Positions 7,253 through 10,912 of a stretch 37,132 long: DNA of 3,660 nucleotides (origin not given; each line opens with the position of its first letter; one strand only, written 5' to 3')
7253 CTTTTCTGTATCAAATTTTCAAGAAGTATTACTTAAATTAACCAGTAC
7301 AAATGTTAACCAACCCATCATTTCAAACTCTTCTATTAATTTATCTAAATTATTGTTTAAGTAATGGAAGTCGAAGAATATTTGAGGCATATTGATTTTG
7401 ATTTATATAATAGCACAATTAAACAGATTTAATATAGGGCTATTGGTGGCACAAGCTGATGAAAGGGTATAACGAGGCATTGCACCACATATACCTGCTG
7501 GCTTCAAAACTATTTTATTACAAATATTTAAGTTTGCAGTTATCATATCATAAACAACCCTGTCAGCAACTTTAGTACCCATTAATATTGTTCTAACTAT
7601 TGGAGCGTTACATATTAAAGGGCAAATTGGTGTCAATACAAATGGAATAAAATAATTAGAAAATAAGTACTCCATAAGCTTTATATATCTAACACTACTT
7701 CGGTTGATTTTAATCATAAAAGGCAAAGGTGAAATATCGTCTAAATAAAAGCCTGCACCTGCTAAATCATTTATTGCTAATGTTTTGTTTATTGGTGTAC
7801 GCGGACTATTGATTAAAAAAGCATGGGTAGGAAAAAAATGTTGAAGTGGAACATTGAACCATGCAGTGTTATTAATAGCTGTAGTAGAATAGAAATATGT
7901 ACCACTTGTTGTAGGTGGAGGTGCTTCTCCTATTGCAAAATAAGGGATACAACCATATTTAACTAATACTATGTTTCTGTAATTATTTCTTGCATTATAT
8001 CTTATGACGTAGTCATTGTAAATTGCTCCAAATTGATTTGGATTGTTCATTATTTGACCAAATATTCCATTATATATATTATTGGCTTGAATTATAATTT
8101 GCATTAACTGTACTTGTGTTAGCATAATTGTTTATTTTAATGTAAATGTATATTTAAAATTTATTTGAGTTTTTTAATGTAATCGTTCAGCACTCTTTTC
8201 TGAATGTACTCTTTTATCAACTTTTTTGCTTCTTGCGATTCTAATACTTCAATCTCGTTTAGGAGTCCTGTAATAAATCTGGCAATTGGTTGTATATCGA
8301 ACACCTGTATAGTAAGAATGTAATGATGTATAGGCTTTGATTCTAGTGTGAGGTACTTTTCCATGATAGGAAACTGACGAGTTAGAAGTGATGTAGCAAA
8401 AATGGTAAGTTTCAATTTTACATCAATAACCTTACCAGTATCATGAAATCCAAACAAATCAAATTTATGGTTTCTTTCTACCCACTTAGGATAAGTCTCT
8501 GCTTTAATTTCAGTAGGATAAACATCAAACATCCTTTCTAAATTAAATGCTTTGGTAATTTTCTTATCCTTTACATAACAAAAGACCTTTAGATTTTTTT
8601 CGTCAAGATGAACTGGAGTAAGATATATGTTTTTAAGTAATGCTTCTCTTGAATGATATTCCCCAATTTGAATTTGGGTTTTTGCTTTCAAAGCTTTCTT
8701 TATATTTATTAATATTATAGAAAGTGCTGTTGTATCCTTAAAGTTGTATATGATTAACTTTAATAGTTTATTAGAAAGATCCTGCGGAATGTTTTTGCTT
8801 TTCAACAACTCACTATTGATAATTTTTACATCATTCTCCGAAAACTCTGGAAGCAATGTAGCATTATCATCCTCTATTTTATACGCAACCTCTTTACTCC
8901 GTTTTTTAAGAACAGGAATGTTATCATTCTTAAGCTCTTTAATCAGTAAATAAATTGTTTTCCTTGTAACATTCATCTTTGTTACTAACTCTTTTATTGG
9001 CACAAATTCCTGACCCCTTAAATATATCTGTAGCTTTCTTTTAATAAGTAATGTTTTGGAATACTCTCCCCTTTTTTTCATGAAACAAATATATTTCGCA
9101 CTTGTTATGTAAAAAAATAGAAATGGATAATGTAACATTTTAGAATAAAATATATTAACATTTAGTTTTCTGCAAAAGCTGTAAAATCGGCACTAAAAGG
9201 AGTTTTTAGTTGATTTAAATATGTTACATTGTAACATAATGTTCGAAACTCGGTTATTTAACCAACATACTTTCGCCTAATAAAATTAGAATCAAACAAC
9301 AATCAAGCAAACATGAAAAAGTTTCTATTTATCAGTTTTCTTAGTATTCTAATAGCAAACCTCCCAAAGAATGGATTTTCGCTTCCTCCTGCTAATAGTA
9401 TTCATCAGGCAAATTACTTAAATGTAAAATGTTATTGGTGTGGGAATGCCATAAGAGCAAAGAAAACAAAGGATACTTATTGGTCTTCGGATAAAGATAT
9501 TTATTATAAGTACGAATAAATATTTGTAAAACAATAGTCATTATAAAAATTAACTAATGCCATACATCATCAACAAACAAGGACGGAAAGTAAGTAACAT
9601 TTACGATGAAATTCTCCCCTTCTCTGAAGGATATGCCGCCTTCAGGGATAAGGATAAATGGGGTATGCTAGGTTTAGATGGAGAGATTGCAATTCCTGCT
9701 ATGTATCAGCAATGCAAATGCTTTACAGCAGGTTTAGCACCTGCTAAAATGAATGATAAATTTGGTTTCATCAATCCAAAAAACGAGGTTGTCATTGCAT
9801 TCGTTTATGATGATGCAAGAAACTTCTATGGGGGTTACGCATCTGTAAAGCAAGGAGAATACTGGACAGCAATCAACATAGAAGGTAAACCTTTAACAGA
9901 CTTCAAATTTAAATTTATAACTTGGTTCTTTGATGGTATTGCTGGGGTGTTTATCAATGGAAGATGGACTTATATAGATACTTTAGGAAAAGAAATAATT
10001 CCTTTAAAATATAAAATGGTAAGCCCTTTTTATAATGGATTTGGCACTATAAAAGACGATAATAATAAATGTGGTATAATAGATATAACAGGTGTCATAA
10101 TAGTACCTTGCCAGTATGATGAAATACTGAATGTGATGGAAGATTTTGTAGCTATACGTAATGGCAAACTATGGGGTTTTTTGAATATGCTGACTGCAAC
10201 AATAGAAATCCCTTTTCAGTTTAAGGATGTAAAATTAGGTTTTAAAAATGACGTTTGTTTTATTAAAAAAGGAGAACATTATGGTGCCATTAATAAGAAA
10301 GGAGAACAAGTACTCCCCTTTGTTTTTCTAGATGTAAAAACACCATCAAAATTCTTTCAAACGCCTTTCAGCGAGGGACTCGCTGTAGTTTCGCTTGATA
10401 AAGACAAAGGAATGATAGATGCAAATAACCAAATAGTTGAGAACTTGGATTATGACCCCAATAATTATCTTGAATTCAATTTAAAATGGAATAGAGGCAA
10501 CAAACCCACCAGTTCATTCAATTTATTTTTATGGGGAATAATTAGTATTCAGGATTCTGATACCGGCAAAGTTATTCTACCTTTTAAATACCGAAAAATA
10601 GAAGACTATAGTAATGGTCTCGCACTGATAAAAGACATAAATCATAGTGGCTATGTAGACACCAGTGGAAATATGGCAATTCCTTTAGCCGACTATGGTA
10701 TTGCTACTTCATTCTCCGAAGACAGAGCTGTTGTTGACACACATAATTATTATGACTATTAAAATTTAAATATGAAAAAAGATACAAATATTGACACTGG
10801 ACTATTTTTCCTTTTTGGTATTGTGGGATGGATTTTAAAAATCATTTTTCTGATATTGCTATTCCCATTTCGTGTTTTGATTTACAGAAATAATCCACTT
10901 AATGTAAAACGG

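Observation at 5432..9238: WYL-regulator-led operon of four unassignable proteins in a defence-island setting: candidate undescribed defence or stress system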

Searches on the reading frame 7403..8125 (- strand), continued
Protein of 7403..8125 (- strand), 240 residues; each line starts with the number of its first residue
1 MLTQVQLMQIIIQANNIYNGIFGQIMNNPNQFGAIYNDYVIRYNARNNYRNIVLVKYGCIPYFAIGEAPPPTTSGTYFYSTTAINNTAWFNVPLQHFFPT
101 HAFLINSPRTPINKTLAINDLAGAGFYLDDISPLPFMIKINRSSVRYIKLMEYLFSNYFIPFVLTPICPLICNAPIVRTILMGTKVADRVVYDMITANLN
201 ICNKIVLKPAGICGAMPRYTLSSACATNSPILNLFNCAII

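Call 125: search_solved_structures(query=A9, max_evalue=10, show_alignments=3)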
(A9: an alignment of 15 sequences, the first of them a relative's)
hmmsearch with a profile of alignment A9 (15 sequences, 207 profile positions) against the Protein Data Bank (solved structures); distinct sequences matched with E-value up to 10: 2.
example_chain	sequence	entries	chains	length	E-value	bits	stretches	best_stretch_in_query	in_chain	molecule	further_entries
4ovt_A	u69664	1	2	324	0.98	12.1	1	92-123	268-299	TRAP dicarboxylate transporter, DctP subunit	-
3l07_A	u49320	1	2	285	1.1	12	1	25-133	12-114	Bifunctional protein folD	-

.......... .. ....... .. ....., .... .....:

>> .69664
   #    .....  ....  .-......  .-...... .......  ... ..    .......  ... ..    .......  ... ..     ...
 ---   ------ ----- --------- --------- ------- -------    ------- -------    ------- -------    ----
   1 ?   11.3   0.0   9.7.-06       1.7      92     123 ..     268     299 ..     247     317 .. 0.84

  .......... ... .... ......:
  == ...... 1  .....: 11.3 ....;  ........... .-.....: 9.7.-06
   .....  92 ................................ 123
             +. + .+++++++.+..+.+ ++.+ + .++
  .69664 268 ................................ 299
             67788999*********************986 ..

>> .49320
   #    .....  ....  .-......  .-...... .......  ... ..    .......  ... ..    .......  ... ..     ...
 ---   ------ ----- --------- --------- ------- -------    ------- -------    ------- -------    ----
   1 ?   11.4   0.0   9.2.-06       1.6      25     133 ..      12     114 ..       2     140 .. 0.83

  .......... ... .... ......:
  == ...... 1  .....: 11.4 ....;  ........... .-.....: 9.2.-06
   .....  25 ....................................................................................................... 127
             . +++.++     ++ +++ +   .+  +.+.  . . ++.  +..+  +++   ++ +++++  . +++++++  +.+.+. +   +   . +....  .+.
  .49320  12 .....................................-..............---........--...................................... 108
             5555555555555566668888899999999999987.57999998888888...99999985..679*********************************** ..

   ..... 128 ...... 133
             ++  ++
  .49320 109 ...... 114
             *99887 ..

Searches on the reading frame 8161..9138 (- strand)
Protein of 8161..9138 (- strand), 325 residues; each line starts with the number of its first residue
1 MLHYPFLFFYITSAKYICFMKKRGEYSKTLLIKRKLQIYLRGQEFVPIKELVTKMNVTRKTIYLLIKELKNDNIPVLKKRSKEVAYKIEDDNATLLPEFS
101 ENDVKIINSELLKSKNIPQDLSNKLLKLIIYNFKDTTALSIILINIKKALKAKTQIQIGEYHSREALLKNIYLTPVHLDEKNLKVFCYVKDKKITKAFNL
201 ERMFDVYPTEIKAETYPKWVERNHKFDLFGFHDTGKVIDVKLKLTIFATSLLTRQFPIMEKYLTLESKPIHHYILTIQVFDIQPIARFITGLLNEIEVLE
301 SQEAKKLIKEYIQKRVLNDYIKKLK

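Call 3: search_protein_families(library=pfam, proteins=[window:8161-9138:-], max_evalue=1)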
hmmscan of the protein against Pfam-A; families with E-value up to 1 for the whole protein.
window:8161-9138:- (325 aa): 3 families
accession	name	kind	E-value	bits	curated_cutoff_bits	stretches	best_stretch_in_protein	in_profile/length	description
PF08279.18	HTH_11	-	7.6e-07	29.4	25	1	35-82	5-52/55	HTH domain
PF25583.1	WCX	-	0.015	16.1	23.9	1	240-313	5-73/76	WCX domain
PF13730.12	HTH_36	-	0.039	14.2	25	1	42-70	22-50/55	Helix-turn-helix domain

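Call 4: search_protein_families(library=padloc, proteins=[window:8161-9138:-], max_evalue=1)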
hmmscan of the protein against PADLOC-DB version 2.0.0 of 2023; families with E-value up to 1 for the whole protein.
window:8161-9138:- (325 aa): 3 families
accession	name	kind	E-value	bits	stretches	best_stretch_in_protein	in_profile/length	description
PDLC01652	WYL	-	3e-08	32.2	1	131-314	8-160/162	"CAS-I,CAS-II,CAS-III,CAS-IV,CAS-V,CAS-VI; associated_signaling"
PDLC01457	WYL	-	2e-07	28.9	1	38-302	11-227/229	"CAS-I,CAS-II,CAS-III,CAS-IV,CAS-V,CAS-VI; associated_signaling"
PDLC04133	mad1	-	0.024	12.9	1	44-70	4-30/60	mads_1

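Call 5: search_protein_families(library=phrogs, proteins=[window:8161-9138:-], max_evalue=1)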
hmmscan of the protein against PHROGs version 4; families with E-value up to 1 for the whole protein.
window:8161-9138:- (325 aa): 3 families
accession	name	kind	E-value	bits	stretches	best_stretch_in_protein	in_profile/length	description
phrog_13105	-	unknown function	0.017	15.7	1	38-104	12-78/239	-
phrog_678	-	DNA, RNA and nucleotide metabolism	0.21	12.1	1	15-110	62-148/346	replication initiation O-like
phrog_5957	-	unknown function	0.39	12.1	0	5-61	12-66/96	-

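Call 6: search_protein_families(library=ncbifam, proteins=[window:8161-9138:-], max_evalue=1)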
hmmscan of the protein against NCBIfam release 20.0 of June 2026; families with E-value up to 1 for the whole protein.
window:8161-9138:- (325 aa): 0 families

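Call 86: search_solved_structures(query=window:8161-9081:-, max_evalue=1)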
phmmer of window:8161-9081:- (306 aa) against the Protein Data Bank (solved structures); distinct sequences matched with E-value up to 1: 4.
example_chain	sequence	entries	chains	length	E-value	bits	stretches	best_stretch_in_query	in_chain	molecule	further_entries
8ip8_LB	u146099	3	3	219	0.43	13.2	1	63-106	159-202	60S ribosomal protein eL6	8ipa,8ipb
4v3p_LG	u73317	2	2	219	0.43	13.2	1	63-106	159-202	60S ribosomal protein L6 | 60S ribosomal protein L6E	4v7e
5t5h_g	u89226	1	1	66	0.44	13.2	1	221-258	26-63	60S ribosomal protein L30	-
8jiv_CE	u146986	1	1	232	0.48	13.1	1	64-106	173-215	60S ribosomal protein L6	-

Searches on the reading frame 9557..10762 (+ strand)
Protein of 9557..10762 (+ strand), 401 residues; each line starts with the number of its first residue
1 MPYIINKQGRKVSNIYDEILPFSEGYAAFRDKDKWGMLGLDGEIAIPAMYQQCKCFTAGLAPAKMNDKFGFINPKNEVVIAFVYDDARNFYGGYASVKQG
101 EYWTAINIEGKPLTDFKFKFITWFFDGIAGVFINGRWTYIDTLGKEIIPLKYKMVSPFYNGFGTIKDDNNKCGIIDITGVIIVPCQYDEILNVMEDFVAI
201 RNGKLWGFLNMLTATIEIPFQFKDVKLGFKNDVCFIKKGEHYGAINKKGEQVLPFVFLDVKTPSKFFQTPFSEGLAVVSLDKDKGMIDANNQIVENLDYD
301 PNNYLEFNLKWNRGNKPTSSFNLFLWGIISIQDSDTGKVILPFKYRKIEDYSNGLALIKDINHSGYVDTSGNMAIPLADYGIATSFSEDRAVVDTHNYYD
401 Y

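Call 10: search_protein_families(library=pfam, proteins=[window:9557-10762:+], max_evalue=0.01)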
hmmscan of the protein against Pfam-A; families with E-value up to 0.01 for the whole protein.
window:9557-10762:+ (401 aa): 1 family
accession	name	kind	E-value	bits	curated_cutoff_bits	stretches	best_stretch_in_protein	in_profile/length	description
PF14903.11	WG_beta_rep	-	2.4e-64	213.4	25.6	8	69-103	1-35/35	WG containing repeat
